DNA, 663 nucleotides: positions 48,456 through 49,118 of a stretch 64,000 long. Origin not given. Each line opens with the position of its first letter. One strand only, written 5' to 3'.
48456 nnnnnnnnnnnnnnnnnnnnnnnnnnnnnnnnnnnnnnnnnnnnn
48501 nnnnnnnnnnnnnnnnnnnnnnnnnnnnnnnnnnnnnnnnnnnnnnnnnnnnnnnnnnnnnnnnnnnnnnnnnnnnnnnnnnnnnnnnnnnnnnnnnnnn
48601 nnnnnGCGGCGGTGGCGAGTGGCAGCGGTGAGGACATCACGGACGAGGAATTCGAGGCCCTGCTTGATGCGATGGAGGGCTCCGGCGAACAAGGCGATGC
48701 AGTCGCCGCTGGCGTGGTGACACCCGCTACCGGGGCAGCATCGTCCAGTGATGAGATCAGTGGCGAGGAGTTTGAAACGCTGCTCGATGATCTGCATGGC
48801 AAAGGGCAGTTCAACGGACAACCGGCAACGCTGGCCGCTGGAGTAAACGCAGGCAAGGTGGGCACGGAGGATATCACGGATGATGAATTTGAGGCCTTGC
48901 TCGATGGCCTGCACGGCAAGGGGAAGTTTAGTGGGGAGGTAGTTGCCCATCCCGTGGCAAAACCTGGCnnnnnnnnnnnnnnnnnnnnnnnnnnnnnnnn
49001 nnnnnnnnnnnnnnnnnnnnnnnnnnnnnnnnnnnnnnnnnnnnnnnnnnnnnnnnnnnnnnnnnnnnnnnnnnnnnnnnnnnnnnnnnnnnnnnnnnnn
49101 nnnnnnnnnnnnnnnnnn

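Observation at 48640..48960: CheA linker carries three tandem repeats resembling FliM/CheZ CheY-binding peptides in place of a canonical P2 domain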

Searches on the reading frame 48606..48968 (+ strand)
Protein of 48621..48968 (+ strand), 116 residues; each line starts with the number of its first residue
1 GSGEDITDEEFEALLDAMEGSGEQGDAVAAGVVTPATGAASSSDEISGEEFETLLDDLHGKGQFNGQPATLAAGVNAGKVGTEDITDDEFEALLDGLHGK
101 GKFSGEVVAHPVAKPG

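Call 25: find_homologous_proteins(query=window:48621-48968:+, max_evalue=0.001)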
Query seq(116 aa) (116 aa): 32 proteins with E <= 0.001 among 410 candidates.
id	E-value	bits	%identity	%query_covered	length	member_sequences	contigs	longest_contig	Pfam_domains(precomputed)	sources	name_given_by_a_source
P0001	4.1e-21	93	45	90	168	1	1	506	-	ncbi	ncbi:chemotaxis protein CheA, partial [Pseudomonas psychrophila]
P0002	4.3e-18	84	45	91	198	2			PF09851.15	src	-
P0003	5.3e-18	83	45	98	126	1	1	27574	PF09851.15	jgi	jgi:two-component system chemotaxis sensor kinase CheA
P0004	3.7e-17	81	51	86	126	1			PF09851.15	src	-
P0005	5.7e-16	77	36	97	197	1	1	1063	-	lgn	-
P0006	8.9e-16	76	47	87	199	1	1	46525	PF06252.18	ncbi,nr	ncbi:MAG: hypothetical protein Q9M92_15990 [Enterobacterales bacterium]|nr:hypothetical protein [Ent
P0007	4.5e-15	74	52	78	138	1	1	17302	PF09851.15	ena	-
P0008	1.0e-14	73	52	96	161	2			PF09851.15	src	-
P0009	7.1e-14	70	48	84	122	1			PF09851.15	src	-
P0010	3.6e-13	68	54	84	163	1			PF09851.15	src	-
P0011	5.0e-13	67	55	65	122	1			PF09851.15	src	-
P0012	1.2e-11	63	60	48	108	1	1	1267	-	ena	-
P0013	3.0e-11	62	46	53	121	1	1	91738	-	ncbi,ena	-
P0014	1.1e-10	60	51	62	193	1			-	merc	-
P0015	1.4e-10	60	44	82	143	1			PF09851.15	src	-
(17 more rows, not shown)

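Call 43: search_protein_representatives(protein=window:48606-48953:+)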
Query: 116 residues. Proteins with E-value up to 0.001 (for the whole library): 161; up to 1e-10: 58; up to 1e-30: 2. The best 150 are listed.
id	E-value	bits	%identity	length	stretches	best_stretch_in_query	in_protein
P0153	1.6e-45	170.3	53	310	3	10-110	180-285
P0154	8.8e-31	122.9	44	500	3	6-111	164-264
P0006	3.6e-30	120.9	48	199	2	1-108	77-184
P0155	7.1e-30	120.0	51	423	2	6-110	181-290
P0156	5.0e-25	104.3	56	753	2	3-109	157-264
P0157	3.0e-24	101.8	55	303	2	9-113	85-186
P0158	3.7e-23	98.3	55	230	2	4-110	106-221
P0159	1.9e-20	89.6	52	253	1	4-114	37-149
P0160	2.6e-20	89.2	49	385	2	3-114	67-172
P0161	1.7e-19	86.5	54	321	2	6-111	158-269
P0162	2.5e-19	86.0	60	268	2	45-114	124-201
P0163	2.7e-19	85.9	43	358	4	4-107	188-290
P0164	3.1e-19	85.7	60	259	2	37-112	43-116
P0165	3.4e-19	85.6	39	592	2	10-114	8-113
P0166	9.0e-19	84.2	56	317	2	8-107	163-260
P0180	1.1e-14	71.0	52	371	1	8-112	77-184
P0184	5.4e-14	68.8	50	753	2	7-111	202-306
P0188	2.1e-13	66.9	52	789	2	32-114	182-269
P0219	1.5e-08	51.3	50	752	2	7-106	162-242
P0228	8.7e-08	48.9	44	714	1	11-113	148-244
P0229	1.0e-07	48.6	45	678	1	9-108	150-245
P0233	2.8e-07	47.2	57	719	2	7-71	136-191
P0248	1.8e-06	44.6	51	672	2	8-112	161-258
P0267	4.2e-05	40.2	56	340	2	8-67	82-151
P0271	6.5e-05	39.6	47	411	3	66-107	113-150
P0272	7.0e-05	39.5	52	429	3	7-42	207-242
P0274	1.1e-04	38.8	36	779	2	6-72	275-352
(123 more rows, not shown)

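Call 47: find_encoding_contigs(protein=P0180, flank=10000, max_places=4)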
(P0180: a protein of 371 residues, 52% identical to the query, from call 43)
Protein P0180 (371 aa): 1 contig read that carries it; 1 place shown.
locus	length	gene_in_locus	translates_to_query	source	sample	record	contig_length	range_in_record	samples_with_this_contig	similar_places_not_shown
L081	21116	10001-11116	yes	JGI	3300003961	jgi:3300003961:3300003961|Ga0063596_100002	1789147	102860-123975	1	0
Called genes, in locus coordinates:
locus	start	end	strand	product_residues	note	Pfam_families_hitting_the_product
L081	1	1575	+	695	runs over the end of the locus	PF00771:FHIPEP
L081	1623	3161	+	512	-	PF13401:AAA_22 (weak), PF00448:SRP54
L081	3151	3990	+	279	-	PF10609:ParA, PF00142:Fer4_NifH, PF01656:CbiA, PF02374:ArsA_ATPase (weak), PF06564:CBP_BcsQ (weak), PF09140:MipZ (weak), PF13614:AAA_31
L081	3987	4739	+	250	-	PF04542:Sigma70_r2, PF04539:Sigma70_r3, PF08281:Sigma70_r4_2 (weak), PF04545:Sigma70_r4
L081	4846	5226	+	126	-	PF00072:Response_reg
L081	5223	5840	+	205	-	PF04344:CheZ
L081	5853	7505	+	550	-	PF01627:Hpt, PF02895:H-kinase_dim, PF02518:HATPase_c, PF01584:CheW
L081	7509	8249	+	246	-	PF20560:MotA_N (weak), PF01618:MotA_ExbB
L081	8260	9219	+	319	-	PF13677:MotB_plug, PF00691:OmpA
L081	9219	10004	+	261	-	PF01656:CbiA, PF02374:ArsA_ATPase (weak), PF06564:CBP_BcsQ (weak), PF07015:VirC1 (faint), PF09140:MipZ (faint), PF10609:ParA (weak), PF13614:AAA_31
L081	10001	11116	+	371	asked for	PF01584:CheW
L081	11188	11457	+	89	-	PF13466:STAS_2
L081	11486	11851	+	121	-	PF00072:Response_reg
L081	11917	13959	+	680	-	PF01627:Hpt, PF02895:H-kinase_dim, PF02518:HATPase_c, PF01584:CheW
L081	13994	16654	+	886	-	PF22673:MCP-like_PDC_1, PF02743:dCache_1, PF00672:HAMP (weak), PF18947:HAMP_2 (weak), PF00015:MCPsignal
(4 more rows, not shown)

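Call 49: find_encoding_contigs(protein=P0267, flank=10000, max_places=3)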
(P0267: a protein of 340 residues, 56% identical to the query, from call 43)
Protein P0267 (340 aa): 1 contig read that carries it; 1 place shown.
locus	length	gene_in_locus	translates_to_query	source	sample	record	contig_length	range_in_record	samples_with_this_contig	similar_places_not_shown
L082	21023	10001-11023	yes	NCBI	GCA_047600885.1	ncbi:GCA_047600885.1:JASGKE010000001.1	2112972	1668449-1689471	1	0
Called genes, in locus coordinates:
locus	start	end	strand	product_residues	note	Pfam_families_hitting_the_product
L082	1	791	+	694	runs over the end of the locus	PF00771:FHIPEP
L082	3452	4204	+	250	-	PF04542:Sigma70_r2, PF04539:Sigma70_r3, PF08281:Sigma70_r4_2, PF04545:Sigma70_r4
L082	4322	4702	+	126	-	PF00072:Response_reg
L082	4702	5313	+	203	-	PF04344:CheZ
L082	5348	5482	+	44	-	-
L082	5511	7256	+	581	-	PF01627:Hpt, PF02895:H-kinase_dim, PF02518:HATPase_c, PF01584:CheW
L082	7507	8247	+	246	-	PF01618:MotA_ExbB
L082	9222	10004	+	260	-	PF00142:Fer4_NifH (faint), PF01656:CbiA, PF02374:ArsA_ATPase, PF06564:CBP_BcsQ, PF07015:VirC1 (faint), PF09140:MipZ, PF10609:ParA (weak), PF13614:AAA_31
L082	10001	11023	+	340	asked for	PF01584:CheW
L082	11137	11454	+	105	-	PF13466:STAS_2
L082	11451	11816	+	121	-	PF00072:Response_reg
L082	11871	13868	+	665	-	PF01627:Hpt, PF02895:H-kinase_dim, PF02518:HATPase_c, PF01584:CheW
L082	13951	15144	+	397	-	PF07396:Porin_O_P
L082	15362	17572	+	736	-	PF12729:4HB_MCP_1, PF00672:HAMP (weak), PF21927:McpB_HAMP_2 (faint), PF18575:HAMP_N3, PF18947:HAMP_2, PF00015:MCPsignal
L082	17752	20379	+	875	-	PF17201:Cache_3-Cache_2, PF17202:sCache_3_3, PF00672:HAMP (weak), PF18575:HAMP_N3, PF18947:HAMP_2, PF00015:MCPsignal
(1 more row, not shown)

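Call 50: find_encoding_contigs(protein=P0272, flank=10000, max_places=3)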
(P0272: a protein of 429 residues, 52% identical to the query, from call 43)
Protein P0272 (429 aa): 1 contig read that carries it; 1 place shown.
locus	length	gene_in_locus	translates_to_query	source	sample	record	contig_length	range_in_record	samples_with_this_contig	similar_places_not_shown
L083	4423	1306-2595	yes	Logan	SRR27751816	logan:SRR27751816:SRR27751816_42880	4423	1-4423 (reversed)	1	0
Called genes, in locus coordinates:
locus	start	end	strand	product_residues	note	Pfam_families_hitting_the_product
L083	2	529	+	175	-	?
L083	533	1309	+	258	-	PF01656:CbiA, PF02374:ArsA_ATPase (weak), PF06564:CBP_BcsQ (weak), PF07015:VirC1 (faint), PF09140:MipZ (faint), PF10609:ParA (weak), PF13614:AAA_31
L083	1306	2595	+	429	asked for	PF01584:CheW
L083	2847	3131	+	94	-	PF13466:STAS_2 (weak)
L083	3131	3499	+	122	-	PF00072:Response_reg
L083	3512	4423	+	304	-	?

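Call 52: search_protein_families(library=pfam, proteins=[P0233, P0274, P0184, P0188, P0219, P0228, P0229, P0248, P0180, P0271], max_evalue=0.01)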
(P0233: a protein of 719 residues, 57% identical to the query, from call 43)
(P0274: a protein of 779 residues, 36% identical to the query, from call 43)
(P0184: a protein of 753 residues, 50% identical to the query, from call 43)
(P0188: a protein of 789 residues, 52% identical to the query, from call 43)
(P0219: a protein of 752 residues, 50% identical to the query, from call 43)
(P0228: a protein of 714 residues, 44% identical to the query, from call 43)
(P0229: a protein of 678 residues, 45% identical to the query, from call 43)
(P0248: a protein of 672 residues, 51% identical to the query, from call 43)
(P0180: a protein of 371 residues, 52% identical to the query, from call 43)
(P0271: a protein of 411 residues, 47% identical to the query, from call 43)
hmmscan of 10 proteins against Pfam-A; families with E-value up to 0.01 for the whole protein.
P0233 (719 aa): 4 families
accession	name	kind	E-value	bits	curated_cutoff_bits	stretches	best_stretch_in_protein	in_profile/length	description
PF02895.20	H-kinase_dim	-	2.8e-19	69.8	23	1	474-536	2-68/68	Signal transducing histidine kinase, homodimeric domain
PF01627.28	Hpt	-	2.4e-18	66.6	24.6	1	9-107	3-83/84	Hpt domain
PF02518.31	HATPase_c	-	8.9e-13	49.1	26.4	1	585-713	5-102/111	Histidine kinase-, DNA gyrase B-, and HSP90-like ATPase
PF00042.28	Globin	-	3.6e-11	44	22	1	318-422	2-117/117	Globin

P0274 (779 aa): 5 families
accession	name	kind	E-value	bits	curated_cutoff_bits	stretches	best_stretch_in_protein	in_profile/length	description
PF01584.24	CheW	-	2.7e-26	92.3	23.5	1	644-775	1-136/138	CheW-like domain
PF02518.31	HATPase_c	-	6.1e-16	59.3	26.4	1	500-638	4-109/111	Histidine kinase-, DNA gyrase B-, and HSP90-like ATPase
PF01627.28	Hpt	-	1e-11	45.4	24.6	1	8-99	1-81/84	Hpt domain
PF02895.20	H-kinase_dim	-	9.7e-09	36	23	1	394-451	3-67/68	Signal transducing histidine kinase, homodimeric domain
PF13589.12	HATPase_c_3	-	0.00081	19.9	25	1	501-571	6-62/137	Histidine kinase-, DNA gyrase B-, and HSP90-like ATPase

P0184 (753 aa): 6 families
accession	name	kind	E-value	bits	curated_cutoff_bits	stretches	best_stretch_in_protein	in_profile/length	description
PF01584.24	CheW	-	1.3e-25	90.1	23.5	1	616-743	3-135/138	CheW-like domain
PF02518.31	HATPase_c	-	5.6e-19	69.1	26.4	1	470-609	4-110/111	Histidine kinase-, DNA gyrase B-, and HSP90-like ATPase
PF01627.28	Hpt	-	6.3e-16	58.8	24.6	1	8-108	1-83/84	Hpt domain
PF02895.20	H-kinase_dim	-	6.7e-14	52.5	23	1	363-422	2-68/68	Signal transducing histidine kinase, homodimeric domain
PF09851.14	SHOCT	-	2.6e-05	24.2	27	0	236-250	11-25/28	Short C-terminal domain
PF21100.3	MCM_C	-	0.00052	20.2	27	0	209-253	5-48/64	MCM protein C-terminal winged helix-turn-helix domain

P0188 (789 aa): 5 families
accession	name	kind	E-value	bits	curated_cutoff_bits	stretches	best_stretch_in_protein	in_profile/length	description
PF01584.24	CheW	-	2.1e-28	99.1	23.5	1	654-781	3-135/138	CheW-like domain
PF02518.31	HATPase_c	-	5.3e-18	65.9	26.4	1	507-647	3-110/111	Histidine kinase-, DNA gyrase B-, and HSP90-like ATPase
PF01627.28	Hpt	-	3.7e-15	56.4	24.6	1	4-96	1-82/84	Hpt domain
PF02895.20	H-kinase_dim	-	6.2e-13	49.4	23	1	401-460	2-68/68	Signal transducing histidine kinase, homodimeric domain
PF09851.14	SHOCT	-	0.0064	16.6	27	0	291-304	14-27/28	Short C-terminal domain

P0219 (752 aa): 4 families
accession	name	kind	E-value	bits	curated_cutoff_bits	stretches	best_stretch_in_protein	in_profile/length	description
PF01584.24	CheW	-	5.9e-27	94.4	23.5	1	616-742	3-135/138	CheW-like domain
PF02518.31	HATPase_c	-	1.5e-19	70.9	26.4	1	470-609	4-110/111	Histidine kinase-, DNA gyrase B-, and HSP90-like ATPase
PF01627.28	Hpt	-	8.5e-17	61.6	24.6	1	8-108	1-83/84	Hpt domain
PF02895.20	H-kinase_dim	-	8.4e-15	55.4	23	1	362-422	2-68/68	Signal transducing histidine kinase, homodimeric domain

P0228 (714 aa): 4 families
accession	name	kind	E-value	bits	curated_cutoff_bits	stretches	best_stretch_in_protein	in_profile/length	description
PF01584.24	CheW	-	3.8e-24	85.3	23.5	1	586-711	3-135/138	CheW-like domain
PF02518.31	HATPase_c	-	2.8e-18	66.8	26.4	1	440-579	4-110/111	Histidine kinase-, DNA gyrase B-, and HSP90-like ATPase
PF01627.28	Hpt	-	3.5e-16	59.6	24.6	1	4-95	1-74/84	Hpt domain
PF02895.20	H-kinase_dim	-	1.1e-11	45.4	23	1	334-392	3-68/68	Signal transducing histidine kinase, homodimeric domain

P0229 (678 aa): 5 families
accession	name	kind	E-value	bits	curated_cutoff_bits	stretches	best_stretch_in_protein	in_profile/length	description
PF01584.24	CheW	-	1.4e-28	99.6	23.5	1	547-673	3-136/138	CheW-like domain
PF02518.31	HATPase_c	-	3.6e-18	66.4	26.4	1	401-540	4-110/111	Histidine kinase-, DNA gyrase B-, and HSP90-like ATPase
PF01627.28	Hpt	-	5e-17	62.4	24.6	1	8-99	1-81/84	Hpt domain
PF02895.20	H-kinase_dim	-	2.7e-11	44.2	23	1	294-353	2-68/68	Signal transducing histidine kinase, homodimeric domain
PF09851.14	SHOCT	-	0.004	17.3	27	0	463-473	9-19/28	Short C-terminal domain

P0248 (672 aa): 5 families
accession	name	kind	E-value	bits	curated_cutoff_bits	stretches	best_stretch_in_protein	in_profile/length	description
PF01584.24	CheW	-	1e-21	77.4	23.5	1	536-663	3-134/138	CheW-like domain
PF02518.31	HATPase_c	-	1.2e-17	64.7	26.4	1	390-529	4-110/111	Histidine kinase-, DNA gyrase B-, and HSP90-like ATPase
PF01627.28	Hpt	-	1.9e-16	60.5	24.6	1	8-98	1-80/84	Hpt domain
PF02895.20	H-kinase_dim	-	1e-12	48.7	23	1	284-341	3-67/68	Signal transducing histidine kinase, homodimeric domain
PF09851.14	SHOCT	-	0.004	17.3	27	0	186-201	12-27/28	Short C-terminal domain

P0180 (371 aa): 2 families
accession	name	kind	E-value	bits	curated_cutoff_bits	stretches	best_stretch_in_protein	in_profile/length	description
PF01584.24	CheW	-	1.5e-28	99.5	23.5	1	239-370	3-134/138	CheW-like domain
PF09851.14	SHOCT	-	0.0019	18.3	27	0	79-91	14-26/28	Short C-terminal domain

P0271 (411 aa): 5 families
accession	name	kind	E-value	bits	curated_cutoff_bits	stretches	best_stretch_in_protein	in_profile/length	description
PF01584.24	CheW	-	2.4e-33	115.1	23.5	1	279-410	3-134/138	CheW-like domain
PF09851.14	SHOCT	-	3.4e-07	30.2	27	0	182-197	11-26/28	Short C-terminal domain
PF21100.3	MCM_C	-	4.2e-05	23.8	27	0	181-201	30-50/64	MCM protein C-terminal winged helix-turn-helix domain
PF00748.24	Calpain_inhib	-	0.0073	17.2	22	0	36-98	25-82/130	Calpain inhibitor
PF03965.22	Penicillinase_R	-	0.0094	16.7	22.6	0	160-199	75-114/115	Penicillinase repressor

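Call 62: find_homologous_proteins(query=P0180, max_evalue=1e-10)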
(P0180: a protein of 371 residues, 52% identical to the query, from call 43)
Query P0180 (371 aa): 634 proteins with E <= 1e-10 among 8000 candidates; the best 120 are listed.
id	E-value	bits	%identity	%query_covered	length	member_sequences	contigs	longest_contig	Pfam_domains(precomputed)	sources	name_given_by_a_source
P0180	3.4e-226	768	100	100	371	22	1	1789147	PF01584.25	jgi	-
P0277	4.3e-204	696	89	100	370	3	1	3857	PF01584.25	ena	-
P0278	8.2e-204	695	89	100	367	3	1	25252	PF01584.25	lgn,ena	-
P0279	9.1e-203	691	91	100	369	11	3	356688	PF01584.25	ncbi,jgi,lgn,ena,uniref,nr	ncbi:chemotaxis protein CheW [Silanimonas sp.]|uniref:chemotaxis protein CheW n=1 Tax=Silanimonas sp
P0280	1.5e-202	691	91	100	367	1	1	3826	PF01584.25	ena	-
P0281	2.6e-199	680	83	100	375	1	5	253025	PF01584.25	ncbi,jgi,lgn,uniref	ncbi:chemotaxis protein CheW [Silanimonas sp.]|jgi:purine-binding chemotaxis protein CheW|uniref:che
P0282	9.1e-196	668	87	100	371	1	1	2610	PF01584.25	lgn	-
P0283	8.9e-188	642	85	100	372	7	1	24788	PF01584.25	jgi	-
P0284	1.5e-187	641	83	100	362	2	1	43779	PF01584.25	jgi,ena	-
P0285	1.4e-181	622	82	100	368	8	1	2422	PF01584.25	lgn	-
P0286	1.4e-179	615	80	100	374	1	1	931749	PF01584.25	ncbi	ncbi:hypothetical protein GCM10028794_20500 [Silanimonas algicola]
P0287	5.3e-179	613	80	100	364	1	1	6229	PF01584.25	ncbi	-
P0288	2.2e-175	601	81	100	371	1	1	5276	PF01584.25,PF09851.15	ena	-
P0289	2.4e-174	598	82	100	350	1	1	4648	PF01584.25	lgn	-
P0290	1.0e-173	596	81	100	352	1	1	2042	PF01584.25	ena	-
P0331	5.3e-62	228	44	91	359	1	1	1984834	PF01584.25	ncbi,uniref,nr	ncbi:chemotaxis protein CheW [Pseudoxanthomonas sp. PXM01]|uniref:chemotaxis protein CheW n=1 Tax=Ps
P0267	5.1e-51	192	46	69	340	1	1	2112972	PF01584.25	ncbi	ncbi:MAG: chemotaxis protein CheW [Pseudoxanthomonas sp.]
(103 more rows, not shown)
